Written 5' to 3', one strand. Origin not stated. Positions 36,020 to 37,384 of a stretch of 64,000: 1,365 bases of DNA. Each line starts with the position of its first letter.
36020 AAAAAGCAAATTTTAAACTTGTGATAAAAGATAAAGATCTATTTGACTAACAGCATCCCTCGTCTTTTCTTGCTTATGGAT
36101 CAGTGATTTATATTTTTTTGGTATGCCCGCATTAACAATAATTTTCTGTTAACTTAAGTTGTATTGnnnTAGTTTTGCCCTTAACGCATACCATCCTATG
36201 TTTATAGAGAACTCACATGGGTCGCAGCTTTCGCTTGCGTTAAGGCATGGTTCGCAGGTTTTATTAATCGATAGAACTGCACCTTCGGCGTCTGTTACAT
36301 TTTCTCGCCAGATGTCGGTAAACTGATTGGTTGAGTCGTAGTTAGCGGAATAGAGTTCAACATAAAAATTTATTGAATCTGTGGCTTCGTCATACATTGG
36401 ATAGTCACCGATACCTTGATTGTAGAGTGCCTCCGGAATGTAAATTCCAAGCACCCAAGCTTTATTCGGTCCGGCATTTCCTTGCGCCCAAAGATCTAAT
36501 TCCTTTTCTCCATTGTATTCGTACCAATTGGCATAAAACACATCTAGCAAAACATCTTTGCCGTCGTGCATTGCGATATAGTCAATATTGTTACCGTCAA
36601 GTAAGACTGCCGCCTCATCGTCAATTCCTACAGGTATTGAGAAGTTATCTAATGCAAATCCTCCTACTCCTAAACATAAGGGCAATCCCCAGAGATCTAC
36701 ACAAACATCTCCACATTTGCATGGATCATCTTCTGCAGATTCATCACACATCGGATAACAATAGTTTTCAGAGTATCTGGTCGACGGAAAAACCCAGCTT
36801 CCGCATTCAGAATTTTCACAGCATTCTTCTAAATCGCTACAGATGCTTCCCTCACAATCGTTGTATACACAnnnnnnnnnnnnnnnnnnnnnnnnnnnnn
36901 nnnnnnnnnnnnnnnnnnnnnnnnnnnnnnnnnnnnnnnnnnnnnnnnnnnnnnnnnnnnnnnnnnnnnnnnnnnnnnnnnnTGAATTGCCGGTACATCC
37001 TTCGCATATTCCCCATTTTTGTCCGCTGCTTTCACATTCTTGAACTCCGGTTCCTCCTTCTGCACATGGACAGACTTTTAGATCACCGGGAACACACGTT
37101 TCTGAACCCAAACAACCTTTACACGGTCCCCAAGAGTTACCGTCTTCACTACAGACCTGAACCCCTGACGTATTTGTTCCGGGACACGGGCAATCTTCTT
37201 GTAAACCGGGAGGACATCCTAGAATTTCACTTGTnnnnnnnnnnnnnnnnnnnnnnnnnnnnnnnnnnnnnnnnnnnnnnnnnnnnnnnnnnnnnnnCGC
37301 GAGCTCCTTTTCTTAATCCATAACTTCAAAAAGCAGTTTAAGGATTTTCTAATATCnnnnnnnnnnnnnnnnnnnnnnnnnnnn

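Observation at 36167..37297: Cysteine-rich-repeat lipoprotein carrying a 38-aa perfect (D-A/D-T)n tract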

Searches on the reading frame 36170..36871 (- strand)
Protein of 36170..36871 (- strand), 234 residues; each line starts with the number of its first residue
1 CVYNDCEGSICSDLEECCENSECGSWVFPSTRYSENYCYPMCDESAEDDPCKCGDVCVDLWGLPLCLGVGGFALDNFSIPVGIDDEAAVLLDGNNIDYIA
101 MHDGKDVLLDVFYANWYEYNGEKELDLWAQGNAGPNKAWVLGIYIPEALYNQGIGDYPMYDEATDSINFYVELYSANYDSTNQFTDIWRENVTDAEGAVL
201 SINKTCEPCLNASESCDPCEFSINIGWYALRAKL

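Call 29: find_related_loci(query=A1, collection=genome_contigs, flank=6000)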
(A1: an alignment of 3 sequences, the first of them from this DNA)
Query A1 (234 aa) in genome_contigs; peptide patterns used: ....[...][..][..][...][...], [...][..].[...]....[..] (x = any residue, [..] = any of these).
81 stretches matched a pattern; 1 encode a relative of the query (tblastn E <= 1e-3); 1 distinct loci.
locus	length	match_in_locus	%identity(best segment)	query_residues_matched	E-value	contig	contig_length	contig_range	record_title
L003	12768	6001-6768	33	1-234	5e-41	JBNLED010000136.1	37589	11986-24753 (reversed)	MAG: Polyangia bacterium isolate C1C2.bin.34.orig k141_2246838, whole genome shotgun sequence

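Call 34: search_protein_representatives(alignment_id=A1)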
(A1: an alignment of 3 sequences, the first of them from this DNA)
Query: 3 sequences, 237 profile positions. Proteins with E-value up to 0.001 (for the whole library): 60; up to 1e-10: 44; up to 1e-30: 16. The best 60 are listed.
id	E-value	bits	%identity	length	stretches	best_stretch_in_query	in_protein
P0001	2.1e-117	407.9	-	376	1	1-235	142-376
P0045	8.0e-77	275.0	-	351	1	1-236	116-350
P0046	9.5e-61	222.4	-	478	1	1-235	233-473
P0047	6.8e-53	196.7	-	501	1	1-235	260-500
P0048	1.1e-49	186.2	-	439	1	4-237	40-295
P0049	9.0e-48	179.9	-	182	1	64-235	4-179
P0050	1.1e-45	173.1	-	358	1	2-235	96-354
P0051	1.5e-44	169.3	-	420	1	4-234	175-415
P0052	1.6e-43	166.0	-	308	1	4-235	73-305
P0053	2.7e-39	152.2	-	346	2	1-212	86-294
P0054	3.6e-38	148.5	-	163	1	83-236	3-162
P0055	4.6e-36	141.6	-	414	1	2-236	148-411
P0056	9.5e-35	137.3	-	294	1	5-235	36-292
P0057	4.4e-32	128.6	-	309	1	2-235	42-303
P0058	7.2e-32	127.9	-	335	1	5-235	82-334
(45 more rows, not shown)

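Call 44: find_related_loci(query=A1, collection=metagenome_contigs, flank=4000)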
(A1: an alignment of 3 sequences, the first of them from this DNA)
Query A1 (234 aa) in metagenome_contigs; peptide patterns used: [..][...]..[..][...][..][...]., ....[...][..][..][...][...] (x = any residue, [..] = any of these).
148 stretches matched a pattern, but none encodes a relative of the query by tblastn (E <= 1e-3).

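Call 46: predict_structure(alignment_id=A2)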
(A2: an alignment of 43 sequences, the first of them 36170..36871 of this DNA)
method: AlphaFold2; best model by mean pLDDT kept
length: 234 residues; sequences in the alignment: 43
mean_pLDDT: 96.1   pTM: 0.91
mean pLDDT of the five models: 96.1, 95.8, 95.8, 95.7, 95.7
residues with pLDDT >= 90: 220; 70-90: 14; 50-70: 0; < 50: 0
segments of 3 or more residues with pLDDT < 50: none
pLDDT, mean of each block of 10 residues (from residue 1): 91 91 92 95 94 96 96 98 97 98 98 98 98 97 98 98 97 98 97 96 98 92 98 97
secondary structure, 60 per line:
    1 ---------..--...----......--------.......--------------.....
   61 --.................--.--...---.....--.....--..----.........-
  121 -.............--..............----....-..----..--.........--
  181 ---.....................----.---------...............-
elements in order: E21-23 E35-41 E56-60 E63-79 E98-102 E111-119 E122-134 E137-146 H147-150 E155-158 E170-178 E184-204 E219-233

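Call 61: find_encoding_contigs(protein=P0045, flank=8000, max_places=4)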
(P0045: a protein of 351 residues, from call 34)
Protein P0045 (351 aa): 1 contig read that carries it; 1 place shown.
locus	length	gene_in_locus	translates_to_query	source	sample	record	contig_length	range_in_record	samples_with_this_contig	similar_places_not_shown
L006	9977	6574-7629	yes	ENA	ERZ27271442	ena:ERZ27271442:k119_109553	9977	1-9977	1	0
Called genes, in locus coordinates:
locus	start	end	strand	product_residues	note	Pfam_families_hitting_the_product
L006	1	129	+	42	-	?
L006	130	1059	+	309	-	PF03372:Exo_endo_phos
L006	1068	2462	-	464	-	PF01266:DAO (weak), PF01593:Amino_oxidase, PF13450:NAD_binding_8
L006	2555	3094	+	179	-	-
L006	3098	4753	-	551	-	-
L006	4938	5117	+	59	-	PF12651:RHH_3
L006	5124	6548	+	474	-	-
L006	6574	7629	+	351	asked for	-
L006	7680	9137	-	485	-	PF03062:MBOAT, PF13813:MBOAT_2 (weak)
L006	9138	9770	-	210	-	-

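Call 66: find_encoding_contigs(protein=P0046, flank=5000, max_places=2)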
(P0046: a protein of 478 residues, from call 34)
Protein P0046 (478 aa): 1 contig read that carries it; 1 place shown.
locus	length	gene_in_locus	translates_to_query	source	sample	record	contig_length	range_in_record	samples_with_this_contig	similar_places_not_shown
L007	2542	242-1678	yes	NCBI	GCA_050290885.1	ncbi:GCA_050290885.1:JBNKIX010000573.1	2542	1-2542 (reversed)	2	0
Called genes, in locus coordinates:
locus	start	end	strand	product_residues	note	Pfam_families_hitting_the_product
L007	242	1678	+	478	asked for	-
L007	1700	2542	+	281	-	?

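Call 67: find_encoding_contigs(protein=P0047, flank=5000, max_places=2)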
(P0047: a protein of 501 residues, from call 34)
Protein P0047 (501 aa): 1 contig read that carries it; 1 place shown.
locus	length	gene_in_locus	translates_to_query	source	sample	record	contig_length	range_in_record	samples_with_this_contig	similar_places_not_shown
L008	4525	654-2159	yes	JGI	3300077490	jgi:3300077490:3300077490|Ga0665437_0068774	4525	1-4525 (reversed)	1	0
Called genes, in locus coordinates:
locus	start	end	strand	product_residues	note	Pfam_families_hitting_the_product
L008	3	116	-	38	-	?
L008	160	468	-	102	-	PF02627:CMD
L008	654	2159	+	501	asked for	-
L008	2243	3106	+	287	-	PF00515:TPR_1 (faint), PF07719:TPR_2 (faint), PF13181:TPR_8 (faint), PF13174:TPR_6 (faint), PF13432:TPR_16 (faint)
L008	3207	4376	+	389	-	PF00072:Response_reg, PF08668:HDOD, PF18019:Cas3_HD (faint), PF01966:HD (weak)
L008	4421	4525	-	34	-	?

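Call 68: find_encoding_contigs(protein=P0052, flank=5000, max_places=2)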
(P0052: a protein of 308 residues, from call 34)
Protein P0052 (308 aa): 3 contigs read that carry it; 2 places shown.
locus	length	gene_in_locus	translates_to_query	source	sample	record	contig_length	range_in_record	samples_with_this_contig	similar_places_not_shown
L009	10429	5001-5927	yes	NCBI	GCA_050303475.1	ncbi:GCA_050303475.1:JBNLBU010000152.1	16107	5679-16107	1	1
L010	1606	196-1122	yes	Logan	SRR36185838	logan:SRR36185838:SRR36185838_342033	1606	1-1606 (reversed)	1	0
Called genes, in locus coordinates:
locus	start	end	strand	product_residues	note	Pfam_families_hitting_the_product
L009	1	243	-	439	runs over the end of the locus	-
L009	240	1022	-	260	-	-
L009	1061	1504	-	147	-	PF21893:DUF6918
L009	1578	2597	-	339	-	PF07719:TPR_2 (faint)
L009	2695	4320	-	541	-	-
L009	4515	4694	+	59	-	PF12651:RHH_3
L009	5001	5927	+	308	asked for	-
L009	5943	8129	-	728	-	PF14238:DUF4340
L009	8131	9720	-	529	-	PF23357:DUF7088, PF09822:ABC_transp_aux, PF14258:DUF4350 (weak), PF23355:IFT52_GIFT (weak)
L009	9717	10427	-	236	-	?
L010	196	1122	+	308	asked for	-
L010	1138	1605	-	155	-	?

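Call 78: search_protein_families(library=pfam, proteins=[window:36170-36871:-], max_evalue=10)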
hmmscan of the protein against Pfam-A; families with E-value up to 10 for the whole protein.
seq(234 aa): 0 families

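Call 79: search_protein_families(library=ncbifam, proteins=[window:36170-36871:-], max_evalue=10)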
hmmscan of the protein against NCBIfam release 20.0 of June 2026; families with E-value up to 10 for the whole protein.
seq(234 aa): 1 family
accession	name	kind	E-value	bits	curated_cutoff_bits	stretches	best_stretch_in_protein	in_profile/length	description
TIGR01130.1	ER_PDI_fam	subfamily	0.071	12.6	344.25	1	80-116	340-374/476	protein disulfide-isomerase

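Call 90: search_solved_structures(query=A2, max_evalue=1)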
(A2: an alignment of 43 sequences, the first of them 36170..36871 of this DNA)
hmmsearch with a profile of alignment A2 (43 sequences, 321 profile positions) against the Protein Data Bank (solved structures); distinct sequences matched with E-value up to 1: 3.
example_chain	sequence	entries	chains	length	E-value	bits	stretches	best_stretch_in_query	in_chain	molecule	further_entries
4zdn_A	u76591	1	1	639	0.07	15.7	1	28-53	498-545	AT-less polyketide synthase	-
9w4x_A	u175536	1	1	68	0.1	15.2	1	75-131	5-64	EPC3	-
1qk7_A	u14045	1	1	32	0.38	13.3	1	65-85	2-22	SELENOCOSMIA HUWENA LECTIN-I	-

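Call 92: fold_search(model_id=the predicted structure, library=viral)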
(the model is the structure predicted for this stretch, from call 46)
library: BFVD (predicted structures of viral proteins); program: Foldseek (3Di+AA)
matches with E <= 10: 417; with E <= 0.001: 0
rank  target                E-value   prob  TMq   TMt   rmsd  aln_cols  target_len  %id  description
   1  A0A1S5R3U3            1.1e-02  0.47  0.16  0.13  18.7       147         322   13  Tail tube protein [Pseudomonas phage pf16]
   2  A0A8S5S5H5            1.1e-02  0.44  0.16  0.18  16.5       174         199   10  Baseplate wedge protein [Myoviridae sp. ctqEN1]
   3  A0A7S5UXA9            1.1e-02  0.35  0.15  0.18  20.2       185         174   13  (no name in the UniProt tables at hand)
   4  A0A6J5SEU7            2.1e-02  0.41  0.17  0.23  18.3       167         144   11  Uncharacterized protein [uncultured Caudovirales phage]
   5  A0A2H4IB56            2.2e-02  0.21  0.15  0.18  21.4       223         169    8  Putative tail tube protein [Erwinia phage vB_EamM_Y3]
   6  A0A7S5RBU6            2.7e-02  0.28  0.17  0.17  20.0       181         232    8  (no name in the UniProt tables at hand)
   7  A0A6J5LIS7            2.8e-02  0.35  0.16  0.26  14.2       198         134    7  Uncharacterized protein [uncultured Caudovirales phage]
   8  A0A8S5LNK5            3.1e-02  0.33  0.20  0.22  21.2       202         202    9  Baseplate wedge protein [Siphoviridae sp. ctsf32]
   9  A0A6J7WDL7            3.8e-02  0.12  0.14  0.11  18.0       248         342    8  Uncharacterized protein [uncultured Caudovirales phage]
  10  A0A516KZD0            4.2e-02  0.63  0.20  0.30  14.2       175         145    7  (no name in the UniProt tables at hand)
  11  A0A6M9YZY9            4.2e-02  0.11  0.12  0.14  15.5       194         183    5  (no name in the UniProt tables at hand)
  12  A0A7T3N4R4            4.7e-02  0.28  0.18  0.22  20.8       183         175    8  Putative tail tube protein [Campylobacter phage F358]
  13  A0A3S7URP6            4.9e-02  0.16  0.15  0.18  20.6       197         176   11  (no name in the UniProt tables at hand)
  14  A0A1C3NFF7            5.2e-02  0.28  0.18  0.24  20.3       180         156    9  (no name in the UniProt tables at hand)
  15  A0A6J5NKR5            5.2e-02  0.25  0.17  0.19  20.7       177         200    8  Bacteriophage T4, Gp19, tail tube [uncultured Caudovirales phage]
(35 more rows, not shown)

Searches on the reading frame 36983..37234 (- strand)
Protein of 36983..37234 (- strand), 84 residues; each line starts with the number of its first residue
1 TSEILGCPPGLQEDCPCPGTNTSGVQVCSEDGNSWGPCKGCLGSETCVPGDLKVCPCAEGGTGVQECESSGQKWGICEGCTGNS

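Call 60: find_homologous_proteins(query=A5, max_evalue=0.01)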
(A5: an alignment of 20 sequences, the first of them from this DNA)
Query A5 (20 sequences) (74 aa, profile of the alignment): 2 proteins with E <= 0.01 among 65 candidates.
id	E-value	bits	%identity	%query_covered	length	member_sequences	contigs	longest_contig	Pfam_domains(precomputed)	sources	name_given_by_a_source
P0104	4.4e-3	35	52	39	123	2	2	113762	-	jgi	jgi:hypothetical protein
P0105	8.6e-3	34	44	43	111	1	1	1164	-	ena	-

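Call 78: search_protein_families(library=pfam, proteins=[window:36983-37234:-], max_evalue=10)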
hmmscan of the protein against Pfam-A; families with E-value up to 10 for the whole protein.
seq(84 aa): 0 families

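Call 79: search_protein_families(library=ncbifam, proteins=[window:36983-37234:-], max_evalue=10)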
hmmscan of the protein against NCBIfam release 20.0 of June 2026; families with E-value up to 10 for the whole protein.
seq(84 aa): 0 families
